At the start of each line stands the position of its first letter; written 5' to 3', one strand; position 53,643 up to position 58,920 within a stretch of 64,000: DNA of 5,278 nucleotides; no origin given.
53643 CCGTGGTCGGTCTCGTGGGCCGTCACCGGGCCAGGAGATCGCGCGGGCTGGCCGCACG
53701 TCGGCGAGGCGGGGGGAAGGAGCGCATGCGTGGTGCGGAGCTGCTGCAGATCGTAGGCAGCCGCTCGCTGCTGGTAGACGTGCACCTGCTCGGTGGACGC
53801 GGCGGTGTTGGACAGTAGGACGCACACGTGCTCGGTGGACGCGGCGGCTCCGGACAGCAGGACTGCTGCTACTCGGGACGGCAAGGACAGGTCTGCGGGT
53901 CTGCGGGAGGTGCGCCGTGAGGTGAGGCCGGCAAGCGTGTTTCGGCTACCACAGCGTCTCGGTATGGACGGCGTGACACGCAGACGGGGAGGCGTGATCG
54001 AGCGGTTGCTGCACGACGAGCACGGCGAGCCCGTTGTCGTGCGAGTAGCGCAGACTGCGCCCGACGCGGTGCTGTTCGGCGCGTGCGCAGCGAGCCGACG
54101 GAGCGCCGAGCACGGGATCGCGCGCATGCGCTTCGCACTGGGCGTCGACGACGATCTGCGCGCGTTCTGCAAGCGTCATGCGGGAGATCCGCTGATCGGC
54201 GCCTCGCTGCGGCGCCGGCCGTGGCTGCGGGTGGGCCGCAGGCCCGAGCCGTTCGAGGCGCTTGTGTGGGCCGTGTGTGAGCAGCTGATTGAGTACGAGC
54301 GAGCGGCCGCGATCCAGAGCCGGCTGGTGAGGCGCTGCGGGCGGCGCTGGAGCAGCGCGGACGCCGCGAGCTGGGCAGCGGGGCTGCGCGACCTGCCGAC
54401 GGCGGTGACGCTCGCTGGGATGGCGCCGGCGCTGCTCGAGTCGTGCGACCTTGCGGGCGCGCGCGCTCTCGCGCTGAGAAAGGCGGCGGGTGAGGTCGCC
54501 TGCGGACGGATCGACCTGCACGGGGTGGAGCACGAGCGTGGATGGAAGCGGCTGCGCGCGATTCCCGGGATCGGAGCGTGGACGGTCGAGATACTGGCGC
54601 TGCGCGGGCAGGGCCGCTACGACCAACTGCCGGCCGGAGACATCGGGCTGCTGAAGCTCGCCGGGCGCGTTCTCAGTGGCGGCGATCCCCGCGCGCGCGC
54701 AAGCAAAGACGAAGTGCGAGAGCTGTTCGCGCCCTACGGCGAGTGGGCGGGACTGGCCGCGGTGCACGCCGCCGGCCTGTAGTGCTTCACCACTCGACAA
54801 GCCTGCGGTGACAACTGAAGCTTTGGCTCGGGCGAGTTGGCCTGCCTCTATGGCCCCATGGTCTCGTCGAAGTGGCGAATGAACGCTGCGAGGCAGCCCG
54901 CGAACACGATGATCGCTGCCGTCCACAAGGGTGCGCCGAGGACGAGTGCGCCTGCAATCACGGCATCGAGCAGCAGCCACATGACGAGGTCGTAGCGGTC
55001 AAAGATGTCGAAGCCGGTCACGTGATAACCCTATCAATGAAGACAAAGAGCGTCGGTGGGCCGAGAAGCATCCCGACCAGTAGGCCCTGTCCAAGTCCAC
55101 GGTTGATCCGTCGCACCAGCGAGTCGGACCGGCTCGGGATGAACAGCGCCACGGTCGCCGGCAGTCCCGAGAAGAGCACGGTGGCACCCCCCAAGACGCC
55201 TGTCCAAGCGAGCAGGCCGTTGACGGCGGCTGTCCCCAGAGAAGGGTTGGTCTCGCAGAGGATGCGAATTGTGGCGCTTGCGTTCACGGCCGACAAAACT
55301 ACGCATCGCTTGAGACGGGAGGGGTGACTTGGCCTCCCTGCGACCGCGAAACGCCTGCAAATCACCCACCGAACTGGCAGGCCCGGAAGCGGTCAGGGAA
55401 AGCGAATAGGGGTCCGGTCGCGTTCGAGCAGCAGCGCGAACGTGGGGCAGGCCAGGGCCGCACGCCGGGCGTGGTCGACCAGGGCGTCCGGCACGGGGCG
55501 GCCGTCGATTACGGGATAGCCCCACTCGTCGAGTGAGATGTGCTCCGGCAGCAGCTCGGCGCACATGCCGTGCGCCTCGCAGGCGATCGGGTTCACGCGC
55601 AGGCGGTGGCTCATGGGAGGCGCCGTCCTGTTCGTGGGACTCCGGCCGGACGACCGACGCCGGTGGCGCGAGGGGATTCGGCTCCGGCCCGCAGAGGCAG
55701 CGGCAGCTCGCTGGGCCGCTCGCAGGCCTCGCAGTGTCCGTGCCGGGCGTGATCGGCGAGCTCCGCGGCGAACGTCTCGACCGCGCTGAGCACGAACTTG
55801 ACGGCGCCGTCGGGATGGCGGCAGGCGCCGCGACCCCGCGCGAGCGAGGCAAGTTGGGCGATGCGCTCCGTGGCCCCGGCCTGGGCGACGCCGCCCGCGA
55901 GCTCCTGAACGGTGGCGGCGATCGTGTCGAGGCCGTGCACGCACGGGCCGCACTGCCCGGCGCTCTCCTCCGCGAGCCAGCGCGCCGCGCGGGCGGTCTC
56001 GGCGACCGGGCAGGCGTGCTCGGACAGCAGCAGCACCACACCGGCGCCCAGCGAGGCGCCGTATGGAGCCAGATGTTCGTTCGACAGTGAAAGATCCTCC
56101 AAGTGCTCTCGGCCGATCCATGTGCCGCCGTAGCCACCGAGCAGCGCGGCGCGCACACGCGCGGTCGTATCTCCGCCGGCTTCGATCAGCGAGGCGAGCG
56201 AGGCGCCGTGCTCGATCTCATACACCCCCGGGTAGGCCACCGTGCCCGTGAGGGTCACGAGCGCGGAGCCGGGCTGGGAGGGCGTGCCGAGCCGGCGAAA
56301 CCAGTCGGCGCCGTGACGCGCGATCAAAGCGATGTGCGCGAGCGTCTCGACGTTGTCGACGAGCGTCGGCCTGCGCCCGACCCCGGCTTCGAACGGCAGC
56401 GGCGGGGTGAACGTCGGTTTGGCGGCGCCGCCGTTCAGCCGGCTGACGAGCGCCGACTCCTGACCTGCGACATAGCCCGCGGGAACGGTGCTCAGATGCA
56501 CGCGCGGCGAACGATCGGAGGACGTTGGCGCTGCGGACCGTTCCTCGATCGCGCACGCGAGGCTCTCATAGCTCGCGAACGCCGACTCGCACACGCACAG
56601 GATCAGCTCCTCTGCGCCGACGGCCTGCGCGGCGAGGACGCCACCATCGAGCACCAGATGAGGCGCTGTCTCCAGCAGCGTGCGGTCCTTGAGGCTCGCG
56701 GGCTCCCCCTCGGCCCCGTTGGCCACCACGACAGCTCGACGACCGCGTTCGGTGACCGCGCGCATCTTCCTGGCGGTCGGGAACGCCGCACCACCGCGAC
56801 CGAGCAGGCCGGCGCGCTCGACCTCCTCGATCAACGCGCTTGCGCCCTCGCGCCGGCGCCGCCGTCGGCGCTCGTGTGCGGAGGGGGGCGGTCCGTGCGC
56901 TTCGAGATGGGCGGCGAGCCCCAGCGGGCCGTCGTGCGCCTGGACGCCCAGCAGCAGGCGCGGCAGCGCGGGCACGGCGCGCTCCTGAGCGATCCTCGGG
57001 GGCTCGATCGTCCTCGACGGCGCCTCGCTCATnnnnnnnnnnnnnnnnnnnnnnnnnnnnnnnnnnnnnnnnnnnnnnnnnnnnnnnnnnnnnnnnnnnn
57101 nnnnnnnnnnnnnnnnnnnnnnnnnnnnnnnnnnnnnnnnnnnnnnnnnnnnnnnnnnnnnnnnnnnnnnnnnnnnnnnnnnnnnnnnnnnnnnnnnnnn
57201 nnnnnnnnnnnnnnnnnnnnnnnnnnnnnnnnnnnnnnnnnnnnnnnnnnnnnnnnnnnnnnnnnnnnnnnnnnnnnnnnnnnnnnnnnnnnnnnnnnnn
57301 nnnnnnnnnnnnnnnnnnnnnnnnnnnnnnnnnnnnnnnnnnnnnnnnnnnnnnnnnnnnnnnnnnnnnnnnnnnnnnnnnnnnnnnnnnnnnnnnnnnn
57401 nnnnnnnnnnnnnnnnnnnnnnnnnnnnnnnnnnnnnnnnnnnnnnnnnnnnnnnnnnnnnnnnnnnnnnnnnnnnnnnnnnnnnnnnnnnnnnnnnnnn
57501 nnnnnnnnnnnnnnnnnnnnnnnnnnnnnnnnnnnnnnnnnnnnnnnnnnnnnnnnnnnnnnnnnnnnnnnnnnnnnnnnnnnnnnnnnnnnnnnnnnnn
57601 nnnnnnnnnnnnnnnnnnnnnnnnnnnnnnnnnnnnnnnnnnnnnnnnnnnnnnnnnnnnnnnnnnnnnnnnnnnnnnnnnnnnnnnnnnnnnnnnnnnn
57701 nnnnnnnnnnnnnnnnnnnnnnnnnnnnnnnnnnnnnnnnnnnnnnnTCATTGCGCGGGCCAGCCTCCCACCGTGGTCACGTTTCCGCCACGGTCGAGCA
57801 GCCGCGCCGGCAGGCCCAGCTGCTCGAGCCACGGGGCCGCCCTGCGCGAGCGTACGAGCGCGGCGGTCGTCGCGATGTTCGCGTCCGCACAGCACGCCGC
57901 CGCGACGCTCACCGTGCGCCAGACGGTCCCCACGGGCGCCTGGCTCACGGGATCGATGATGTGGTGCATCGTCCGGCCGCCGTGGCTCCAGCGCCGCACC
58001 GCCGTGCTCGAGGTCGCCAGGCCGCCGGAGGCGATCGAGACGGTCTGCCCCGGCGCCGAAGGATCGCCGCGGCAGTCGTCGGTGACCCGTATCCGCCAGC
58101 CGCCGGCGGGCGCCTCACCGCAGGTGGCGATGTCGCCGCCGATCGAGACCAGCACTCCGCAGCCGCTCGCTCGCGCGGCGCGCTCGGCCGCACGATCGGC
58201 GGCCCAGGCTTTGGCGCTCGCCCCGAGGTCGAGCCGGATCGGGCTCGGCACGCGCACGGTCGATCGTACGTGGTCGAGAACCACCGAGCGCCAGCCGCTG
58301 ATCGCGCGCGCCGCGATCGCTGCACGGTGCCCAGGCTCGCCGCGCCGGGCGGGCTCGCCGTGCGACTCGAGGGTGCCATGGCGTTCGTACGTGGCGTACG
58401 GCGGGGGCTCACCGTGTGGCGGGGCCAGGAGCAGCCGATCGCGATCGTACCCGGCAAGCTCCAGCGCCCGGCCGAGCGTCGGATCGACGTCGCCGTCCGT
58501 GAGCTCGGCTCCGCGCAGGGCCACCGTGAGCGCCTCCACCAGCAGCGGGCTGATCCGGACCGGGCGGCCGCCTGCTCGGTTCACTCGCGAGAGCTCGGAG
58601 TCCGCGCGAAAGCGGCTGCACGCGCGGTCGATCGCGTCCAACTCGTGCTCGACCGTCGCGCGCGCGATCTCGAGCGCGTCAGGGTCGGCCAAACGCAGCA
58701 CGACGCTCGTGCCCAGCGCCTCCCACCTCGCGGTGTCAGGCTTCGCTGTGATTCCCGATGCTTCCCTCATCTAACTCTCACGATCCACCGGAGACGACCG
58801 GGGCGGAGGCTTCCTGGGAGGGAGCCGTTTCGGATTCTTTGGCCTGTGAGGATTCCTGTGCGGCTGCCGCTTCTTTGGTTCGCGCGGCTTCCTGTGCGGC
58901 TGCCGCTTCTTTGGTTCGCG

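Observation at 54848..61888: Split NOX-like transmembrane electron-transfer / flavinylation operon with no canonical FMN-bind substrate, divergent from a two-component system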

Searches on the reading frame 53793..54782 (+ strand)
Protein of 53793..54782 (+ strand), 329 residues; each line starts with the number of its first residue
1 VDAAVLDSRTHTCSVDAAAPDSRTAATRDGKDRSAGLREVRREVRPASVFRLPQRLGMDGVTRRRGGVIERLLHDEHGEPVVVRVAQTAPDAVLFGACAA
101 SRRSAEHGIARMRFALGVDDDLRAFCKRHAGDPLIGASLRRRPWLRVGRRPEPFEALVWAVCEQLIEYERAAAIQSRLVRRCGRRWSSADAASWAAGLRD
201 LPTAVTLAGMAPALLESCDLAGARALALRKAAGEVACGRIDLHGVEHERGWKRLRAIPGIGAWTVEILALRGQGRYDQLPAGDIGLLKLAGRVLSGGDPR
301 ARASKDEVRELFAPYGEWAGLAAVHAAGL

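Call 3: search_protein_families(library=pfam, max_evalue=0.1, proteins=[window:53793-54782:+])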
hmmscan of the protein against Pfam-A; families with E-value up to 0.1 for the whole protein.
window:53793-54782:+ (329 aa): 2 families
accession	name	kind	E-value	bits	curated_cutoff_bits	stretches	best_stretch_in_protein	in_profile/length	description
PF00730.31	HhH-GPD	-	1.5e-05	25.7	26.2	1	158-312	1-106/108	HhH-GPD superfamily base excision DNA repair protein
PF06029.17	AlkA_N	-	0.035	14.8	26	1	59-148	25-114/118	AlkA N-terminal domain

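Call 4: search_protein_families(library=ncbifam, max_evalue=0.1, proteins=[window:53793-54782:+])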
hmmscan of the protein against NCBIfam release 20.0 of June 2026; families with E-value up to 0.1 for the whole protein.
window:53793-54782:+ (329 aa): 1 family
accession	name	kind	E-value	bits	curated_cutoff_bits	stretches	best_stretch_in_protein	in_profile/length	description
NF007641.0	PRK10308.1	equivalog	9.3e-13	48.4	229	1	135-274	95-229/285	DNA-3-methyladenine glycosylase 2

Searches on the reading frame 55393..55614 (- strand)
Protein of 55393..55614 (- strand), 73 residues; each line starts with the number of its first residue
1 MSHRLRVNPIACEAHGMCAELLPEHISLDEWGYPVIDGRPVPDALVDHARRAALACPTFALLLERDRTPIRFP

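Call 3: search_protein_families(library=pfam, max_evalue=0.1, proteins=[window:55393-55614:-])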
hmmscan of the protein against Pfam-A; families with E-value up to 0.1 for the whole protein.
window:55393-55614:- (73 aa): 2 families
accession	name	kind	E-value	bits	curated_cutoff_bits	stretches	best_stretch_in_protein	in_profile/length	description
PF13459.11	Fer4_15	-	1.9e-09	38.5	22.4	1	7-61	3-64/66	4Fe-4S single cluster domain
PF13370.11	Fer4_13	-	2.1e-05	25.6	24.5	1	7-59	1-54/58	4Fe-4S single cluster domain of Ferredoxin I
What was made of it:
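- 55393..55614 (-): Small single-cluster ferredoxin, 73 aa, with motif CxxHxxC...CP. Fer4_15 at 1.9e-9 (call 3).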

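Call 4: search_protein_families(library=ncbifam, max_evalue=0.1, proteins=[window:55393-55614:-])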
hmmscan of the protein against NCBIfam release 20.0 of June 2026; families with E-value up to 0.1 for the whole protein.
window:55393-55614:- (73 aa): 0 families

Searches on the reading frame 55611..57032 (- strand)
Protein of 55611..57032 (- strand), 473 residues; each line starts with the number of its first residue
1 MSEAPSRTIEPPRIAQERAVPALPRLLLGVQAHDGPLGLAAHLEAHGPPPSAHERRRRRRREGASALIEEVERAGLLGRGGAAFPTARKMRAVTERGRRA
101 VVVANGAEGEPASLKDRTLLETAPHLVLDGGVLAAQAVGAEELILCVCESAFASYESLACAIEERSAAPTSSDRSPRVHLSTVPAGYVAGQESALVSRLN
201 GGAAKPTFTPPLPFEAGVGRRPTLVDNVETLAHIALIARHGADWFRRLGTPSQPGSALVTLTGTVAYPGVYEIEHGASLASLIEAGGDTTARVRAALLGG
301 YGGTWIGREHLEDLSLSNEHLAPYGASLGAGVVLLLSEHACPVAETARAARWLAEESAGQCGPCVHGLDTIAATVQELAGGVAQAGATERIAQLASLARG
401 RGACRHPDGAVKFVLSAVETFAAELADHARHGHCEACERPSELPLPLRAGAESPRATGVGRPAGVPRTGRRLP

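Call 3: search_protein_families(library=pfam, max_evalue=0.1, proteins=[window:55611-57032:-])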
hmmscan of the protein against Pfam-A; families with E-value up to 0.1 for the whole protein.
window:55611-57032:- (473 aa): 3 families
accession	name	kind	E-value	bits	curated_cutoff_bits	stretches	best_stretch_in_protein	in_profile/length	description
PF01512.22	Complex1_51K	-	3.2e-33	115.2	31.2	1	71-235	1-149/150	Nuo51 FMN-binding domain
PF10589.14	NADH_4Fe-4S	-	6.3e-16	58.5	23.5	1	346-428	3-85/85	NADH-ubiquinone oxidoreductase-F iron-sulfur binding region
PF10531.15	SLBB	-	5.2e-05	23.4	27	1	259-287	2-31/55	SLBB domain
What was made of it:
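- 55611..57032 (-): NuoF-like NAD(P)H dehydrogenase, 473 aa, with an FMN site, an SLBB domain and an Fe-S domain. It is not a true complex I NuoF. PF01512 at 3e-33 and PF10589 at 6e-16 (call 3).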

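Call 4: search_protein_families(library=ncbifam, max_evalue=0.1, proteins=[window:55611-57032:-])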
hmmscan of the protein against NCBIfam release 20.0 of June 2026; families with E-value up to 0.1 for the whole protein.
window:55611-57032:- (473 aa): 6 families
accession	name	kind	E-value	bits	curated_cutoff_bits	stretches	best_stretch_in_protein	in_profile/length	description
TIGR01959.1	nuoF_fam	equivalog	1.5e-68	231.1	558.65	1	64-427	35-408/410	NADH-quinone oxidoreductase subunit NuoF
NF010120.0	PRK13596.1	equivalog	1.7e-52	178.4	389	1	62-431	38-419/433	NADH-quinone oxidoreductase subunit NuoF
NF008436.0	PRK11278.1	equivalog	1.4e-47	162.6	749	1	65-426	49-423/448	NADH-quinone oxidoreductase subunit NuoF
NF003454.1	PRK05035.1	equivalog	1.2e-16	60.3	345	1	60-300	119-331/556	electron transport complex subunit RsxC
TIGR04481.1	PR_assoc_PrdC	equivalog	9.9e-14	51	490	1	65-235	74-223/425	proline reductase-associated electron transfer protein PrdC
TIGR01945.1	rnfC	subfamily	4.3e-13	48.6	245.95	1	56-300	113-328/435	RnfABCDGE type electron transport complex subunit C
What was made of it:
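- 55611..57032 (-): The TIGR01959 NuoF model scores 231 bits against a cutoff of 558 (call 4).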

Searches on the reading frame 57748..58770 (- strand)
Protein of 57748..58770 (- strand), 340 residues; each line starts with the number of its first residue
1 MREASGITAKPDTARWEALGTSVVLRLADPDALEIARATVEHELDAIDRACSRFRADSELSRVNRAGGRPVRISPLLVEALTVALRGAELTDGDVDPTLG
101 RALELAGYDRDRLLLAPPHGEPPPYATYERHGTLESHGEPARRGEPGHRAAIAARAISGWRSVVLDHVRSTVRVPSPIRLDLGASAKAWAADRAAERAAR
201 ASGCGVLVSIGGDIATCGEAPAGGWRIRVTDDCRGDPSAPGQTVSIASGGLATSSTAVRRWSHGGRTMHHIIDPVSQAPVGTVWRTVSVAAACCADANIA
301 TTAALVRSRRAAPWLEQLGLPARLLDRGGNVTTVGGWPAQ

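Call 3: search_protein_families(library=pfam, max_evalue=0.1, proteins=[window:57748-58770:-])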
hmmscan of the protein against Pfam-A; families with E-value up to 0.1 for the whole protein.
window:57748-58770:- (340 aa): 1 family
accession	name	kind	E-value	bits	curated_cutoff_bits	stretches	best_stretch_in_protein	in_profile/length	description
PF02424.20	ApbE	-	1.8e-49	169.1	25.6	1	19-317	1-257/266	ApbE family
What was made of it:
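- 57748..58770 (-): ApbE-family protein, 340 aa, with no signal peptide. Ser254 and His270 are kept; Asn298 replaces the family's conserved Asp. PF02424 at 1.8e-49 (call 3).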

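Call 4: search_protein_families(library=ncbifam, max_evalue=0.1, proteins=[window:57748-58770:-])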
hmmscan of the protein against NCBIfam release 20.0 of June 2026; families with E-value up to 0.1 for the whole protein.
window:57748-58770:- (340 aa): 1 family
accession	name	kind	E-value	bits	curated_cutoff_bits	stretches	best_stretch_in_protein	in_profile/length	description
NF007774.0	PRK10461.1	equivalog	7e-16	58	498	2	180-308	181-309/351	FAD:protein FMN transferase ApbE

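Call 9: find_encoding_contigs(protein=window:57748-58770:-, flank=10000, max_places=6)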
Protein window:57748-58770:- (340 aa): no gene with exactly this product is on record in the collection.

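Call 39: search_solved_structures(query=window:57748-58770:-, max_evalue=0.00001, show_alignments=2)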
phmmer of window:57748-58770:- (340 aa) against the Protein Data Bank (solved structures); distinct sequences matched with E-value up to 0.00001: 13.
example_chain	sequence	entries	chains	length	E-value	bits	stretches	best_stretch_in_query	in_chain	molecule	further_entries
1vrm_A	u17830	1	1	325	3.7e-19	72.5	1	155-308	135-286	hypothetical protein TM1553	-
3pnd_A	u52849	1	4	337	9.3e-15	58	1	178-322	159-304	Thiamine biosynthesis lipoprotein ApbE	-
4xdt_A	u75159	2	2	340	3.6e-14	56.1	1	175-308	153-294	FAD:protein FMN transferase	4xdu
4xgw_A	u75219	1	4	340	6.4e-14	55.3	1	177-329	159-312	FAD:protein FMN transferase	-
7mgt_A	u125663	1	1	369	2.1e-13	53.6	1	175-308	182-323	FAD:protein FMN transferase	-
5mgy_H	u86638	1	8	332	2.1e-13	53.5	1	142-329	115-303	FAD:protein FMN transferase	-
4ifu_A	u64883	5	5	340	2.3e-13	53.5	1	175-308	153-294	FAD:protein FMN transferase | Thiamine biosynthesis lipoprotein ApbE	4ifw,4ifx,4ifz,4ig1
2o18_A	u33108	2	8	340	2.3e-13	53.5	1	177-329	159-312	Thiamine biosynthesis lipoprotein apbE | FAD:protein FMN transferase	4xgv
6nxi_A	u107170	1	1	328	3.8e-13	52.7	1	151-311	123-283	FAD:protein FMN transferase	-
4xdr_A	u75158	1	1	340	5.9e-13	52.1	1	175-307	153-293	FAD:protein FMN transferase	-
4xgx_A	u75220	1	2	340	1.5e-12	50.7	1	177-329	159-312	FAD:protein FMN transferase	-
6nxj_A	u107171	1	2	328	9.3e-12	48.2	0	151-311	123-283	FAD:protein FMN transferase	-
7esa_A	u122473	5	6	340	8.4e-10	41.7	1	156-318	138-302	FAD:protein FMN transferase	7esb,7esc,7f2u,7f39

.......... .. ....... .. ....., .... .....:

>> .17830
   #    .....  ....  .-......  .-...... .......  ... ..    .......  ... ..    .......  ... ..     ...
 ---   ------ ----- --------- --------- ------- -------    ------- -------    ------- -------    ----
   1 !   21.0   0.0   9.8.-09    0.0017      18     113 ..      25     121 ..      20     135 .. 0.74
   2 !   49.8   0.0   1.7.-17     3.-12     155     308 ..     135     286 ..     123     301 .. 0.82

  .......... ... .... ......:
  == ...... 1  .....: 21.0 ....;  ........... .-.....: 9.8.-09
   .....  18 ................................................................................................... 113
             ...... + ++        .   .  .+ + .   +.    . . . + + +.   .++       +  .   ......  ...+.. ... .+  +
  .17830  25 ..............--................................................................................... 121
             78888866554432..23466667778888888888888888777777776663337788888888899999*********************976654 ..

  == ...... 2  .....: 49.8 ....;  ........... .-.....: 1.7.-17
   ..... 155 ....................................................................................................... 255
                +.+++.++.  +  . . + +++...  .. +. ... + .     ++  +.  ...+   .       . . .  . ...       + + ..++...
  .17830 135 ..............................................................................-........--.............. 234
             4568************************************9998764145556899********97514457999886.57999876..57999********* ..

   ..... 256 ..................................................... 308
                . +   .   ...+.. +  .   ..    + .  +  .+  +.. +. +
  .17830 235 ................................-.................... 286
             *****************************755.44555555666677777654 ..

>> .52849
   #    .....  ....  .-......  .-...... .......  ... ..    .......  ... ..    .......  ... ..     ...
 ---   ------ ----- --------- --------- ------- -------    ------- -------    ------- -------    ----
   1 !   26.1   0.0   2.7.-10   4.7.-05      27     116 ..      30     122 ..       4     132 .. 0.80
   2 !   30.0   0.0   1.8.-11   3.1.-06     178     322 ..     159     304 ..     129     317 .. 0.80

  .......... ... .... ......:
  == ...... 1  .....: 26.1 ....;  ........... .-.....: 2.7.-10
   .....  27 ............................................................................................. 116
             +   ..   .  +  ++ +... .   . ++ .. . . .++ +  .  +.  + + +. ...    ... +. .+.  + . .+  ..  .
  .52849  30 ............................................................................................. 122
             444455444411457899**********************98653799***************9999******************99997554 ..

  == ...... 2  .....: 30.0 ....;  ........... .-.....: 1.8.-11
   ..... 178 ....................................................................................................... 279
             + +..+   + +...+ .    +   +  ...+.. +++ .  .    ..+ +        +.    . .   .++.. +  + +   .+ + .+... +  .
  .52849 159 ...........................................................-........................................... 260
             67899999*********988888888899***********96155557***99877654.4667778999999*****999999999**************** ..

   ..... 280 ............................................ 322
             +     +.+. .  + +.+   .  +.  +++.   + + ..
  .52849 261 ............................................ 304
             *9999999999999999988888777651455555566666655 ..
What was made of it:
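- On ApbE FAD:protein FMN transferase: PDB relatives include 1vrm, 3pnd, 4xdt and 6nxi (call 39).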

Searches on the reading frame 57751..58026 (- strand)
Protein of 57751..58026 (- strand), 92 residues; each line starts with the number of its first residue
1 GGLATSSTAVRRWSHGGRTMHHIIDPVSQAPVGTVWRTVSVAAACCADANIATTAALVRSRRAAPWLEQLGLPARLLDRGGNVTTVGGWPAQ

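Call 42: search_solved_structures(query=window:57751-58026:-, max_evalue=10, show_alignments=5)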
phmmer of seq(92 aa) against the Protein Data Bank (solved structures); distinct sequences matched with E-value up to 10: 11.
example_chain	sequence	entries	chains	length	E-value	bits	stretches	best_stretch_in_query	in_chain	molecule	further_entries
4xdt_A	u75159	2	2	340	0.00089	22.9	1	5-60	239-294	FAD:protein FMN transferase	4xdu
4ifu_A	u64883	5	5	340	0.00097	22.8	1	5-60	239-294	FAD:protein FMN transferase | Thiamine biosynthesis lipoprotein ApbE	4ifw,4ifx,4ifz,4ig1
7mgt_A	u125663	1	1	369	0.0012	22.5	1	5-60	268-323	FAD:protein FMN transferase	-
4xdr_A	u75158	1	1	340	0.0023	21.6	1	5-59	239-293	FAD:protein FMN transferase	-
1vrm_A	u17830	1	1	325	0.041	17.6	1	1-60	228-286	hypothetical protein TM1553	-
3pnd_A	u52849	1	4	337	0.46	14.3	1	2-74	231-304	Thiamine biosynthesis lipoprotein ApbE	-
4xgx_A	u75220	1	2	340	0.46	14.2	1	2-81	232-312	FAD:protein FMN transferase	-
4xgw_A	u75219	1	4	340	0.47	14.2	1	2-81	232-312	FAD:protein FMN transferase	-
2o18_A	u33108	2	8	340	0.47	14.2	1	2-81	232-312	Thiamine biosynthesis lipoprotein apbE | FAD:protein FMN transferase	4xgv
7esa_A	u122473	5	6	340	0.51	14.1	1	5-70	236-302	FAD:protein FMN transferase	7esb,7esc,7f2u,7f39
6nxi_A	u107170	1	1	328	1.4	12.7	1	4-63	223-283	FAD:protein FMN transferase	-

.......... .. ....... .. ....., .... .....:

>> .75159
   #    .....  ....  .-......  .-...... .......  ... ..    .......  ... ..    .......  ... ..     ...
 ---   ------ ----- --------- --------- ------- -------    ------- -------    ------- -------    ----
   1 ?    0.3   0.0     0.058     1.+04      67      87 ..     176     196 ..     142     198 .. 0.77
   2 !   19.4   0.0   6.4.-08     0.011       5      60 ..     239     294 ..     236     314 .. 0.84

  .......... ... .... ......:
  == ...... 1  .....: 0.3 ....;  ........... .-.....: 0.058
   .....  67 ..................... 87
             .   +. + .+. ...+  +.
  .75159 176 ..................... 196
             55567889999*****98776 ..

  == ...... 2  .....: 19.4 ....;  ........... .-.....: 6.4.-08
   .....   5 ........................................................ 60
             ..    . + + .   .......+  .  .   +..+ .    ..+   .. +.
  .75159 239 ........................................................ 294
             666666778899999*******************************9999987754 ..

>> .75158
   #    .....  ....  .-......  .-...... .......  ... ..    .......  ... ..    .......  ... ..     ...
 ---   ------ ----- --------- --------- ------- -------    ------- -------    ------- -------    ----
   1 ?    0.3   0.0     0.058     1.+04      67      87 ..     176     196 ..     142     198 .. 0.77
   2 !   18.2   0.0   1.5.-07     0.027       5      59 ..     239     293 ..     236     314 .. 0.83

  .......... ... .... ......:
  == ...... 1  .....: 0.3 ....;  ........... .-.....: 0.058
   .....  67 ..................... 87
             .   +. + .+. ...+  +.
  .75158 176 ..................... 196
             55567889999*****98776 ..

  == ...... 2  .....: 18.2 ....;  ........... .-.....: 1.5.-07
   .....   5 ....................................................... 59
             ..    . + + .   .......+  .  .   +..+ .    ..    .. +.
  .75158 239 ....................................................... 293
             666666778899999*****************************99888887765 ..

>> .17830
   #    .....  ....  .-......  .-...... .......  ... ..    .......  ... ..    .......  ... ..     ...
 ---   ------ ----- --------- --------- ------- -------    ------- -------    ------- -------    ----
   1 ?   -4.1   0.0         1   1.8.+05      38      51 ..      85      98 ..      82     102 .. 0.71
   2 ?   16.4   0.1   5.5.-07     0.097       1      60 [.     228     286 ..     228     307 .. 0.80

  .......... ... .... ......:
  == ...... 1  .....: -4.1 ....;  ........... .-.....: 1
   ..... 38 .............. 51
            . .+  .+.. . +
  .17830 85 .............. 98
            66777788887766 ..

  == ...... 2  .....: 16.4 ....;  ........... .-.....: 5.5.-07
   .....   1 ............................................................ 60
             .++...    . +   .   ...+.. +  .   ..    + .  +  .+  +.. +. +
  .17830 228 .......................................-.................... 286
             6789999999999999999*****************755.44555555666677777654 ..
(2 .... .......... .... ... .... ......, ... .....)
